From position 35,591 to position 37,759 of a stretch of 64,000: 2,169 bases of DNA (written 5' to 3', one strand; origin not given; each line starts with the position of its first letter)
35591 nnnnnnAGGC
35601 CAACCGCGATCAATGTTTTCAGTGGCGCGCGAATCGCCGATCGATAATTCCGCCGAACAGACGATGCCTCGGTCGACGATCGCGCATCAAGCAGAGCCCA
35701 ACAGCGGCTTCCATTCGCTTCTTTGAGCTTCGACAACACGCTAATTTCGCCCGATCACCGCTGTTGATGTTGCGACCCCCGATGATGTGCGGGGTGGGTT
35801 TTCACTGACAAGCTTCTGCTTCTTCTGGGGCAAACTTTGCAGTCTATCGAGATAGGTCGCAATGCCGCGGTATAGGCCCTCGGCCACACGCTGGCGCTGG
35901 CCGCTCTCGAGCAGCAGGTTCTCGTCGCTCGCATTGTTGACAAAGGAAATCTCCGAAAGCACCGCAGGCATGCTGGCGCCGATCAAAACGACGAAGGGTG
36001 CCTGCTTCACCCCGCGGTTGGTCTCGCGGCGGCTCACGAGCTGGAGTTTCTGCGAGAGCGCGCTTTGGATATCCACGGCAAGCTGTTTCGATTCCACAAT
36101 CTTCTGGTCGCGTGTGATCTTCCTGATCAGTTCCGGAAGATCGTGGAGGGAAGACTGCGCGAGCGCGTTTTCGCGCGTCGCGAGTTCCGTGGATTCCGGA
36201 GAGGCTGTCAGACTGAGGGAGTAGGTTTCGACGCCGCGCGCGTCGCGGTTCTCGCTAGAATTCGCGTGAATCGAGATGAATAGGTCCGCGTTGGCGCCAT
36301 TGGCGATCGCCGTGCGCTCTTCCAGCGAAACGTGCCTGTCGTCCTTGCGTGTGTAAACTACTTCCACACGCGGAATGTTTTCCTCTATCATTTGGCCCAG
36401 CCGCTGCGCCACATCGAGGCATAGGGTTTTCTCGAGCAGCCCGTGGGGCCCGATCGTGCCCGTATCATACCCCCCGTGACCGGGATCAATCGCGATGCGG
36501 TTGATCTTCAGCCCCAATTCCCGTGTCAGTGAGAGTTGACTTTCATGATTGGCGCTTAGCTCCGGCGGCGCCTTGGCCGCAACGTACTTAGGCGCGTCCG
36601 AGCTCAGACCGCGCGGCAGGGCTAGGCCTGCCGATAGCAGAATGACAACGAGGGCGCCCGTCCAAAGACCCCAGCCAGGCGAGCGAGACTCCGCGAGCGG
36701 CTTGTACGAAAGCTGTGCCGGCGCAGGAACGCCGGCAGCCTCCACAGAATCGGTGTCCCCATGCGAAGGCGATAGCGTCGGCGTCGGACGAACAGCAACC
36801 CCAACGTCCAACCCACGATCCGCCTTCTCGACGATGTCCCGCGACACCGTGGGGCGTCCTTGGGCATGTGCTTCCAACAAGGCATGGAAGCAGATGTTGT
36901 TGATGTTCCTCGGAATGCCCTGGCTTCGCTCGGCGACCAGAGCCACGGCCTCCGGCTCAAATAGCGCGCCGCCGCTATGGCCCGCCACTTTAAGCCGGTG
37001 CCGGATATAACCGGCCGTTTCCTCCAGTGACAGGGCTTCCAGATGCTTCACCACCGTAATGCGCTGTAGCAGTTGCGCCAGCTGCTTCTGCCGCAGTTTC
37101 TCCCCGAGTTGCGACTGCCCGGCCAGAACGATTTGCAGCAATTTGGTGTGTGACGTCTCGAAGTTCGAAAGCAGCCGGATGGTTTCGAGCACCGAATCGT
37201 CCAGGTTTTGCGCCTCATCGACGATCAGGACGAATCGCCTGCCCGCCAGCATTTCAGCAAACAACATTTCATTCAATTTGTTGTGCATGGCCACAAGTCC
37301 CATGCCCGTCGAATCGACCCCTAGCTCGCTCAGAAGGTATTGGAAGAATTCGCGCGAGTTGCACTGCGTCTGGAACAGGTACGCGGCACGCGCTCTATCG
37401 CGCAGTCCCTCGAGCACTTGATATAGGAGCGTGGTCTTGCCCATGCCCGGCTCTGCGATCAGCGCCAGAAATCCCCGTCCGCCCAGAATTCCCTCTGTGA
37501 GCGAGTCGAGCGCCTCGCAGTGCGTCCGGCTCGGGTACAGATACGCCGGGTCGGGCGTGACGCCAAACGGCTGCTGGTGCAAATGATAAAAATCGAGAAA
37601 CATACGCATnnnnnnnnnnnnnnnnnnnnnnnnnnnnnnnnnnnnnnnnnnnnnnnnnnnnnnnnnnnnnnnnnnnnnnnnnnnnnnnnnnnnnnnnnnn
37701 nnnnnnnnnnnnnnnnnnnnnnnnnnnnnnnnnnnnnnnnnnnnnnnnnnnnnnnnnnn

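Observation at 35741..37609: ExeA/GspA-like AAA+ ATPase fused through a TM helix to a peptidoglycan amidase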

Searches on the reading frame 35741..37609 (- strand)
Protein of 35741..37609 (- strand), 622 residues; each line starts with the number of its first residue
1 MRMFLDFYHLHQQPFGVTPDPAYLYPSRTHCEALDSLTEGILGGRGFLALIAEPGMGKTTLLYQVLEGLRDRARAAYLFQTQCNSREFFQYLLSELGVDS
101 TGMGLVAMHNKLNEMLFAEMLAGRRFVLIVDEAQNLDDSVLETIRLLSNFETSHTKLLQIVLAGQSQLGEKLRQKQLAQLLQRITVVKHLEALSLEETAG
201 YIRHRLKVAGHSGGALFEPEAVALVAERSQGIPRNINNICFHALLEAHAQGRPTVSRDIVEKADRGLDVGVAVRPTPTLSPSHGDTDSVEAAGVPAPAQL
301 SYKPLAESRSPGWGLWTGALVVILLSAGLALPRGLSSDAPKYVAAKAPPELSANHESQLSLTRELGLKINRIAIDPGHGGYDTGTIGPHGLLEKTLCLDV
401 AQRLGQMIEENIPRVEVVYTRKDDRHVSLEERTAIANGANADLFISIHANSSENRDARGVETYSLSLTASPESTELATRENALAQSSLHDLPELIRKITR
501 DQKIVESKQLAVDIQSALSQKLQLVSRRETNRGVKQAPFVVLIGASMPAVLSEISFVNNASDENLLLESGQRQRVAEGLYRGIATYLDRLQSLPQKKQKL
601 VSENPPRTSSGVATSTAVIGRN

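Call 3: search_protein_families(library=pfam, proteins=[window:35741-37609:-], max_evalue=0.01)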
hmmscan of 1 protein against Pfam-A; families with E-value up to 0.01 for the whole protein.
window:35741-37609:- (622 aa): 9 families
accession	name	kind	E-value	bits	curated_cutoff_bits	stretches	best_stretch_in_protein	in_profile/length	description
PF01520.23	Amidase_3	-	1.4e-48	165.7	27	1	372-584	1-173/174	N-acetylmuramoyl-L-alanine amidase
PF13401.12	AAA_22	-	3.2e-21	76.4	27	1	44-171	4-129/130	AAA domain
PF13191.12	AAA_16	-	2.7e-07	31.7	32.6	1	30-153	8-161/167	AAA ATPase domain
PF13245.12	AAA_19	-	2.8e-05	24.8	25.1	1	47-158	13-121/134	AAA domain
PF13173.12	AAA_14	-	0.001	19.5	27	1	56-198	13-128/129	AAA domain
PF13481.12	AAA_25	-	0.0034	17.4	27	0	32-65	20-53/195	AAA domain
PF13604.12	AAA_30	-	0.0047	17.1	27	1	44-158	17-120/191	AAA domain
PF03796.21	DnaB_C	-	0.0048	16.7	27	1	29-137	4-113/255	DnaB-like helicase C terminal domain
PF25199.1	nSTAND_NTPase5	-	0.0059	16.9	34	0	44-168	40-136/145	Novel STAND NTPase 5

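Call 4: search_protein_families(library=ncbifam, proteins=[window:35741-37609:-], max_evalue=0.01)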
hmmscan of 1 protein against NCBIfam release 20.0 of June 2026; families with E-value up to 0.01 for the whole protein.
window:35741-37609:- (622 aa): 10 families
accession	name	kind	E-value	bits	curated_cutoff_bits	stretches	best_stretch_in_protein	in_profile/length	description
TIGR03015.1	pepcterm_ATPase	hypoth_equivalog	2.3e-69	233.9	324.5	1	3-262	1-261/269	XrtA/PEP-CTERM system-associated ATPase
NF007652.1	PRK10319.1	equivalog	4.4e-36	124.6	400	1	324-595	16-286/291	N-acetylmuramoyl-L-alanine amidase AmiA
NF038267.1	amidase_AmiC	exception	1.1e-28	100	700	1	372-587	189-406/407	N-acetylmuramoyl-L-alanine amidase AmiC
NF007751.0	PRK10431.1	equivalog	3.3e-28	98.4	532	1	372-598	194-429/445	N-acetylmuramoyl-L-alanine amidase AmiB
TIGR02883.1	spore_cwlD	equivalog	2e-26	93.2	221.55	2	372-477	3-118/189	N-acetylmuramoyl-L-alanine amidase CwlD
NF038140.1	amidase_Rv3717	exception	3.8e-11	42.8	335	1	382-456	56-130/233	Rv3717 family N-acetylmuramoyl-L-alanine amidase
NF050040.1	horm_taper_TftA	equivalog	2.1e-05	23.4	500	0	515-598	116-195/450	hormogonium tapered terminus morphoprotein TftA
TIGR03600.1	phage_DnaB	exception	0.0013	17.8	498.65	1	32-95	182-245/421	phage replicative helicase, DnaB family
NF003300.0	PRK04296.1-5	equivalog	0.0023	17.7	195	1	57-140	14-97/194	thymidine kinase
NF006306.0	PRK08506.1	equivalog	0.0089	14.7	596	0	30-95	178-242/472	replicative DNA helicase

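Call 5: find_homologous_proteins(query=window:35741-37609:-, max_evalue=0.00001)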
Query window:35741-37609:- (622 aa): 7901 proteins with E <= 0.00001 among 8000 candidates; the best 120 are listed.
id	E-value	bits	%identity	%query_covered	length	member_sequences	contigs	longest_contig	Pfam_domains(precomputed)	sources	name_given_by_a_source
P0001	0.0e+0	1363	100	100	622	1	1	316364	PF01520.24,PF13401.13,PF13191.13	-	-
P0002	0.0e+0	1356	100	100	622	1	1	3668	PF01520.24,PF13401.13,PF13191.13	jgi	jgi:N-acetylmuramoyl-L-alanine amidase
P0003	0.0e+0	1288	95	100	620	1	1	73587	PF01520.24,PF13401.13,PF13191.13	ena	-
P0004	0.0e+0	1282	94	100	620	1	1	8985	PF01520.24,PF13401.13,PF13191.13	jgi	jgi:N-acetylmuramoyl-L-alanine amidase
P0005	0.0e+0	1270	94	100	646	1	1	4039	PF01520.24,PF13401.13,PF13191.13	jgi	jgi:N-acetylmuramoyl-L-alanine amidase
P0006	0.0e+0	1270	93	100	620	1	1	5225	PF01520.24,PF13401.13,PF13191.13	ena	-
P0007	0.0e+0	1267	93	100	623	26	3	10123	PF01520.24,PF13401.13,PF13191.13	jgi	jgi:N-acetylmuramoyl-L-alanine amidase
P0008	0.0e+0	1265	94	100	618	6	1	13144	PF13245.13,PF01520.24,PF13401.13,PF13191.13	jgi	jgi:N-acetylmuramoyl-L-alanine amidase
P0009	0.0e+0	1243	91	100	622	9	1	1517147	PF01520.24,PF13401.13,PF13191.13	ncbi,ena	ncbi:MAG: N-acetylmuramoyl-L-alanine amidase [Candidatus Acidiferrales bacterium]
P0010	0.0e+0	1241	91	100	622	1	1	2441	PF01520.24,PF13401.13,PF13191.13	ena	-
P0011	0.0e+0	1240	91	100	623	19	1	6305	PF01520.24,PF13401.13,PF13191.13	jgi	jgi:N-acetylmuramoyl-L-alanine amidase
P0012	0.0e+0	1239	91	100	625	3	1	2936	PF01520.24,PF13401.13,PF13191.13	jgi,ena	-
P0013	0.0e+0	1237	91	100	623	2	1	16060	PF01520.24,PF13401.13,PF13191.13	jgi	jgi:N-acetylmuramoyl-L-alanine amidase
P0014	0.0e+0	1232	91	100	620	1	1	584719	PF01520.24,PF13401.13,PF13191.13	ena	-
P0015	0.0e+0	1224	90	100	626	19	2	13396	PF13245.13,PF01520.24,PF13401.13,PF13191.13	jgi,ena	jgi:N-acetylmuramoyl-L-alanine amidase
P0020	0.0e+0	1113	84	54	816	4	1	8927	PF11741.14,PF01520.24,PF13401.13,PF13191.13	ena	-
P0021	0.0e+0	1102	85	54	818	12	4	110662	PF11741.14,PF01520.24,PF13401.13,PF13191.13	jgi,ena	-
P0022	0.0e+0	1101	85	54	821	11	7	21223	PF11741.14,PF01520.24,PF13401.13,PF13191.13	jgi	jgi:N-acetylmuramoyl-L-alanine amidase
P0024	0.0e+0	1099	85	54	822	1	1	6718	PF11741.14,PF01520.24,PF13401.13,PF13191.13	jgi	jgi:N-acetylmuramoyl-L-alanine amidase/type II secretory pathway predicted ATPase ExeA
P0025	0.0e+0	1097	86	54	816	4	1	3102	PF11741.14,PF01520.24,PF13401.13,PF13191.13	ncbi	ncbi:MAG: N-acetylmuramoyl-L-alanine amidase [Candidatus Acidiferrales bacterium]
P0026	0.0e+0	1077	86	54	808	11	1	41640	PF11741.14,PF01520.24,PF13401.13,PF13191.13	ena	-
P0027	0.0e+0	1070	81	100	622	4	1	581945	PF01520.24,PF13401.13,PF13191.13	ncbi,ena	-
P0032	0.0e+0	1065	82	54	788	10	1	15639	PF11741.14,PF01520.24,PF13401.13,PF13191.13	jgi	-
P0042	0.0e+0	1056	81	54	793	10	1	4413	PF11741.14,PF01520.24,PF13401.13,PF13191.13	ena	-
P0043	0.0e+0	1054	83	53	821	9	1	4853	PF11741.14,PF01520.24,PF13401.13,PF13191.13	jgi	jgi:N-acetylmuramoyl-L-alanine amidase/type II secretory pathway predicted ATPase ExeA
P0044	0.0e+0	1053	83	53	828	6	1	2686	PF11741.14,PF01520.24,PF13401.13,PF13191.13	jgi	-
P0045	0.0e+0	1052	81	54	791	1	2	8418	PF11741.14,PF01520.24,PF13401.13,PF24837.2,PF13191.13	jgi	-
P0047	0.0e+0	1052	82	54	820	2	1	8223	PF11741.14,PF01520.24,PF13401.13,PF13191.13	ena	-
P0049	0.0e+0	1046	80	55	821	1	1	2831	PF11741.14,PF01520.24,PF13401.13,PF13191.13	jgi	jgi:N-acetylmuramoyl-L-alanine amidase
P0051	0.0e+0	1043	84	53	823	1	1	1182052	PF11741.14,PF01520.24,PF13401.13,PF13191.13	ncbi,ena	-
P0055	0.0e+0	1041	81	53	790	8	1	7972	PF13245.13,PF11741.14,PF01520.24,PF13401.13,PF13191.13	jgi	jgi:N-acetylmuramoyl-L-alanine amidase/type II secretory pathway predicted ATPase ExeA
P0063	0.0e+0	1034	81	54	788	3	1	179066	PF11741.14,PF01520.24,PF13401.13,PF13191.13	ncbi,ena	-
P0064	0.0e+0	1033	79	55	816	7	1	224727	PF11741.14,PF01520.24,PF13401.13,PF13191.13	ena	-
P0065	0.0e+0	1033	81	54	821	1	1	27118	PF11741.14,PF01520.24,PF13401.13,PF13191.13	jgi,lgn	jgi:N-acetylmuramoyl-L-alanine amidase/type II secretory pathway predicted ATPase ExeA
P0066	0.0e+0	1029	79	54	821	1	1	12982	PF11741.14,PF01520.24,PF13401.13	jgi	jgi:N-acetylmuramoyl-L-alanine amidase/type II secretory pathway predicted ATPase ExeA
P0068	0.0e+0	1025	81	53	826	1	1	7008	PF11741.14,PF01520.24,PF13401.13,PF13191.13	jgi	jgi:N-acetylmuramoyl-L-alanine amidase/type II secretory pathway predicted ATPase ExeA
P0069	0.0e+0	1024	78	54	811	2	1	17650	PF11741.14,PF01520.24,PF13401.13,PF13191.13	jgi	jgi:N-acetylmuramoyl-L-alanine amidase/type II secretory pathway predicted ATPase ExeA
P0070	0.0e+0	1023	80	53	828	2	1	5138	PF11741.14,PF01520.24,PF13401.13,PF13191.13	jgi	jgi:N-acetylmuramoyl-L-alanine amidase/type II secretory pathway predicted ATPase ExeA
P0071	0.0e+0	1021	83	54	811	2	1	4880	PF11741.14,PF01520.24,PF13401.13,PF13191.13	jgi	jgi:N-acetylmuramoyl-L-alanine amidase/type II secretory pathway predicted ATPase ExeA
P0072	0.0e+0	1017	82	53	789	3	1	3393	PF11741.14,PF01520.24,PF13401.13,PF13191.13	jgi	jgi:N-acetylmuramoyl-L-alanine amidase/type II secretory pathway predicted ATPase ExeA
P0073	0.0e+0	1013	79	55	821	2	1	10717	PF13245.13,PF11741.14,PF01520.24,PF13401.13,PF13191.13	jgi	jgi:N-acetylmuramoyl-L-alanine amidase/type II secretory pathway predicted ATPase ExeA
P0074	0.0e+0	1011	77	54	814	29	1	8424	PF11741.14,PF01520.24,PF13401.13,PF13191.13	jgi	jgi:N-acetylmuramoyl-L-alanine amidase/type II secretory pathway predicted ATPase ExeA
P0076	2.7e-298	1009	79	54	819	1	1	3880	PF11741.14,PF01520.24,PF13401.13,PF13191.13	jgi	jgi:N-acetylmuramoyl-L-alanine amidase/type II secretory pathway predicted ATPase ExeA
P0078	1.6e-297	1006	80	56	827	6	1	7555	PF11741.14,PF01520.24,PF13401.13,PF13191.13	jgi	jgi:N-acetylmuramoyl-L-alanine amidase/type II secretory pathway predicted ATPase ExeA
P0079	3.8e-297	1005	79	54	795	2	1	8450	PF11741.14,PF01520.24,PF13401.13,PF13191.13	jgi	-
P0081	3.2e-296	1002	80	53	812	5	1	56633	PF11741.14,PF01520.24,PF13401.13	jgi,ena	-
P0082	4.5e-296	1001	79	53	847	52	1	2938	PF11741.14,PF01520.24,PF13401.13,PF13191.13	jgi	jgi:N-acetylmuramoyl-L-alanine amidase/type II secretory pathway predicted ATPase ExeA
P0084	4.8e-295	998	76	55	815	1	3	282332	PF11741.14,PF01520.24,PF13401.13,PF13191.13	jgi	jgi:N-acetylmuramoyl-L-alanine amidase/type II secretory pathway predicted ATPase ExeA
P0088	1.0e-293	994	78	54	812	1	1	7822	PF11741.14,PF01520.24,PF13401.13,PF13191.13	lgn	-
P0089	1.5e-293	993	77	54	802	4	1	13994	PF11741.14,PF01520.24,PF13401.13,PF13191.13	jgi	jgi:N-acetylmuramoyl-L-alanine amidase/type II secretory pathway predicted ATPase ExeA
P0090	2.2e-293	993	78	53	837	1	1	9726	PF11741.14,PF01520.24,PF13401.13,PF13191.13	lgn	-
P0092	4.9e-293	991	77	53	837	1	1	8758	PF11741.14,PF01520.24,PF13401.13,PF13191.13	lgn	-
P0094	2.6e-292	989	79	50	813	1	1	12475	PF13245.13,PF11741.14,PF01520.24,PF13401.13,PF13191.13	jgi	jgi:N-acetylmuramoyl-L-alanine amidase/type II secretory pathway predicted ATPase ExeA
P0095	5.2e-292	988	78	53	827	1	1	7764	PF11741.14,PF01520.24,PF13401.13,PF13191.13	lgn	-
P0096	1.5e-291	986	77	53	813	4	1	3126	PF13245.13,PF11741.14,PF01520.24,PF13401.13,PF13191.13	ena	-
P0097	2.6e-291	986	74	50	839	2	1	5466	PF11741.14,PF01520.24,PF13401.13,PF13191.13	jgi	-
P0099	4.3e-290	982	77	50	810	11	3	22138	PF11741.14,PF01520.24,PF13401.13,PF13191.13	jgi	jgi:N-acetylmuramoyl-L-alanine amidase/type II secretory pathway predicted ATPase ExeA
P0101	6.5e-290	981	76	54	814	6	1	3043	PF11741.14,PF01520.24,PF13401.13,PF13191.13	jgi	jgi:N-acetylmuramoyl-L-alanine amidase/type II secretory pathway predicted ATPase ExeA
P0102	5.2e-289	978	73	55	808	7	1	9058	PF11741.14,PF01520.24,PF13401.13,PF13191.13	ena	-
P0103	5.9e-289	978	79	53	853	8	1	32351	PF11741.14,PF01520.24,PF13401.13,PF13191.13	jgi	jgi:N-acetylmuramoyl-L-alanine amidase/type II secretory pathway predicted ATPase ExeA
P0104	2.7e-288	976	86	47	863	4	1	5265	PF11741.14,PF01520.24,PF13401.13,PF13191.13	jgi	-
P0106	1.1e-285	967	74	54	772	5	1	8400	PF11741.14,PF01520.24,PF13401.13,PF13191.13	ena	-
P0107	1.4e-285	967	76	53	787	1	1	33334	PF11741.14,PF01520.24,PF13401.13,PF13191.13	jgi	jgi:N-acetylmuramoyl-L-alanine amidase/type II secretory pathway predicted ATPase ExeA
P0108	1.6e-285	967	77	54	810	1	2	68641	PF11741.14,PF01520.24,PF13401.13,PF13191.13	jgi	jgi:N-acetylmuramoyl-L-alanine amidase/type II secretory pathway predicted ATPase ExeA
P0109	4.0e-285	965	80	53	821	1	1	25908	PF11741.14,PF01520.24,PF13401.13,PF13191.13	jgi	jgi:N-acetylmuramoyl-L-alanine amidase/type II secretory pathway predicted ATPase ExeA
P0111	5.4e-283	958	72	56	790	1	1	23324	PF11741.14,PF01520.24,PF13401.13,PF13191.13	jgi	jgi:N-acetylmuramoyl-L-alanine amidase/type II secretory pathway predicted ATPase ExeA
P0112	5.3e-282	955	77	54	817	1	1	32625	PF11741.14,PF01520.24,PF13401.13,PF13191.13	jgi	jgi:N-acetylmuramoyl-L-alanine amidase/type II secretory pathway predicted ATPase ExeA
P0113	7.0e-282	955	77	54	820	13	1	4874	PF11741.14,PF01520.24,PF13401.13,PF13191.13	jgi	jgi:N-acetylmuramoyl-L-alanine amidase/type II secretory pathway predicted ATPase ExeA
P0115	4.1e-281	952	71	55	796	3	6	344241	PF11741.14,PF01520.24,PF13401.13,PF13191.13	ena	-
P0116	7.4e-281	951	72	55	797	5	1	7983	PF13245.13,PF11741.14,PF01520.24,PF13401.13,PF13191.13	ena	-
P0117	9.3e-280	948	73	54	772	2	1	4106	PF13245.13,PF11741.14,PF01520.24,PF13401.13,PF13191.13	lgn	-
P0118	9.6e-280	948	75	54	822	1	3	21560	PF13245.13,PF11741.14,PF01520.24,PF13401.13,PF13191.13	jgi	jgi:N-acetylmuramoyl-L-alanine amidase/type II secretory pathway predicted ATPase ExeA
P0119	1.9e-279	947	74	54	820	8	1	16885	PF11741.14,PF01520.24,PF13401.13,PF13191.13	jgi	jgi:N-acetylmuramoyl-L-alanine amidase/type II secretory pathway predicted ATPase ExeA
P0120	2.6e-279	946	75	56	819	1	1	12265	PF11741.14,PF01520.24,PF13401.13,PF13191.13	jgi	jgi:N-acetylmuramoyl-L-alanine amidase/type II secretory pathway predicted ATPase ExeA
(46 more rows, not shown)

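Call 16: find_encoding_contigs(protein=P0009, flank=10000, max_places=3)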
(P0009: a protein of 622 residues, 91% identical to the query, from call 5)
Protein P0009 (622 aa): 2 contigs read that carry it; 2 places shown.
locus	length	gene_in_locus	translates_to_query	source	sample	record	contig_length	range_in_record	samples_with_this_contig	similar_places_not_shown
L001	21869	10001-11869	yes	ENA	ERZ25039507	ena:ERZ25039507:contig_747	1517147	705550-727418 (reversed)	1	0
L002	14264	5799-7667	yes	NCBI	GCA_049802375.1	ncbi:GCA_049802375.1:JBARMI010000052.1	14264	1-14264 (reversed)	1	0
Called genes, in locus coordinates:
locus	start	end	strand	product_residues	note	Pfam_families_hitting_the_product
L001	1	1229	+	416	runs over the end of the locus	PF20706:GT4-conflict, PF00534:Glycos_transf_1, PF13692:Glyco_trans_1_4, PF13524:Glyco_trans_1_2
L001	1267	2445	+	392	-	PF13439:Glyco_transf_4 (weak), PF20706:GT4-conflict, PF00534:Glycos_transf_1, PF13692:Glyco_trans_1_4, PF13524:Glyco_trans_1_2 (weak)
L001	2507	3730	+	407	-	PF13439:Glyco_transf_4, PF13579:Glyco_trans_4_4, PF20706:GT4-conflict, PF00534:Glycos_transf_1, PF13692:Glyco_trans_1_4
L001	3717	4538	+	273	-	PF13489:Methyltransf_23, PF07021:MetW (weak), PF13847:Methyltransf_31, PF08241:Methyltransf_11, PF08242:Methyltransf_12, PF13649:Methyltransf_25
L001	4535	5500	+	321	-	-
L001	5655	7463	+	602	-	PF05935:Arylsulfotrans, PF14269:Arylsulfotran_2 (weak)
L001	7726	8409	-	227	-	PF12705:PDDEXK_1 (weak)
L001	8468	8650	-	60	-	-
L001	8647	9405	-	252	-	-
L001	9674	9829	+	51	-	PF01381:HTH_3, PF12844:HTH_19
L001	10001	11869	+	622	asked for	PF13191:AAA_16 (weak), PF13401:AAA_22, PF01520:Amidase_3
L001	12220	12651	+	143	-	PF00293:NUDIX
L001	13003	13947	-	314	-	PF19135:DUF5818 (weak), PF03544:TonB_C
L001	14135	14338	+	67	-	-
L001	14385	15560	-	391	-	-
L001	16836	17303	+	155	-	-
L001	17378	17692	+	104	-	-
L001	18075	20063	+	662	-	PF13522:GATase_6, PF13537:GATase_7, PF00733:Asn_synthase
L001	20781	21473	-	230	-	PF18928:DUF5677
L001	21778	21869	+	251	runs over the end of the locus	-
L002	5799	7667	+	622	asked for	PF13191:AAA_16 (weak), PF13401:AAA_22, PF01520:Amidase_3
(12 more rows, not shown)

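Call 17: find_encoding_contigs(protein=P0051, flank=10000, max_places=3)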
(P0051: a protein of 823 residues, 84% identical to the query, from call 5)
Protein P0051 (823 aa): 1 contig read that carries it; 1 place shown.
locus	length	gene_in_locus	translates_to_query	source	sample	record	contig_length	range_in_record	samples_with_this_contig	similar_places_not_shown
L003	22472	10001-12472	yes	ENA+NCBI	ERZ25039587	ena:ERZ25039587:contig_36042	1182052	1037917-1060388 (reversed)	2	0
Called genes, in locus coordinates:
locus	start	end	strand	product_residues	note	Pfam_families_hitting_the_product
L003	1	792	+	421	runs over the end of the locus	PF00072:Response_reg (faint), PF13188:PAS_8 (weak), PF13426:PAS_9, PF00990:GGDEF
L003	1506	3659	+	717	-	PF00144:Beta-lactamase, PF11954:DUF3471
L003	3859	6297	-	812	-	PF05231:MASE1, PF00989:PAS, PF08448:PAS_4, PF13188:PAS_8 (weak), PF13426:PAS_9, PF01590:GAF, PF00990:GGDEF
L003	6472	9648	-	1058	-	PF25852:DUF6242_C (faint), PF14870:PSII_BNR (faint), PF02012:BNR (faint), PF13088:BNR_2 (faint), PF15899:BNR_6 (faint), PF15902:Sortilin-Vps10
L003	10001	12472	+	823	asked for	PF13191:AAA_16 (weak), PF13401:AAA_22, PF11741:AMIN, PF01520:Amidase_3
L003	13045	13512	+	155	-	PF00515:TPR_1 (faint), PF07719:TPR_2 (faint), PF13428:TPR_14 (faint), PF14559:TPR_19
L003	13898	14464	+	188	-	PF08534:Redoxin, PF00578:AhpC-TSA, PF00085:Thioredoxin (weak), PF13905:Thioredoxin_8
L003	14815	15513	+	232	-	-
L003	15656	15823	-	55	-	-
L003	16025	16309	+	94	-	-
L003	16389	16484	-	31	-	-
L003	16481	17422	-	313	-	PF00487:FA_desaturase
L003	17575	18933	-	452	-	PF03743:TrbI (weak)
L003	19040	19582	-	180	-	PF04264:YceI (faint)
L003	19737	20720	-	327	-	PF13620:CarboxypepD_reg, PF13715:CarbopepD_reg_2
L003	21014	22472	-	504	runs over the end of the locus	PF02310:B12-binding, PF04055:Radical_SAM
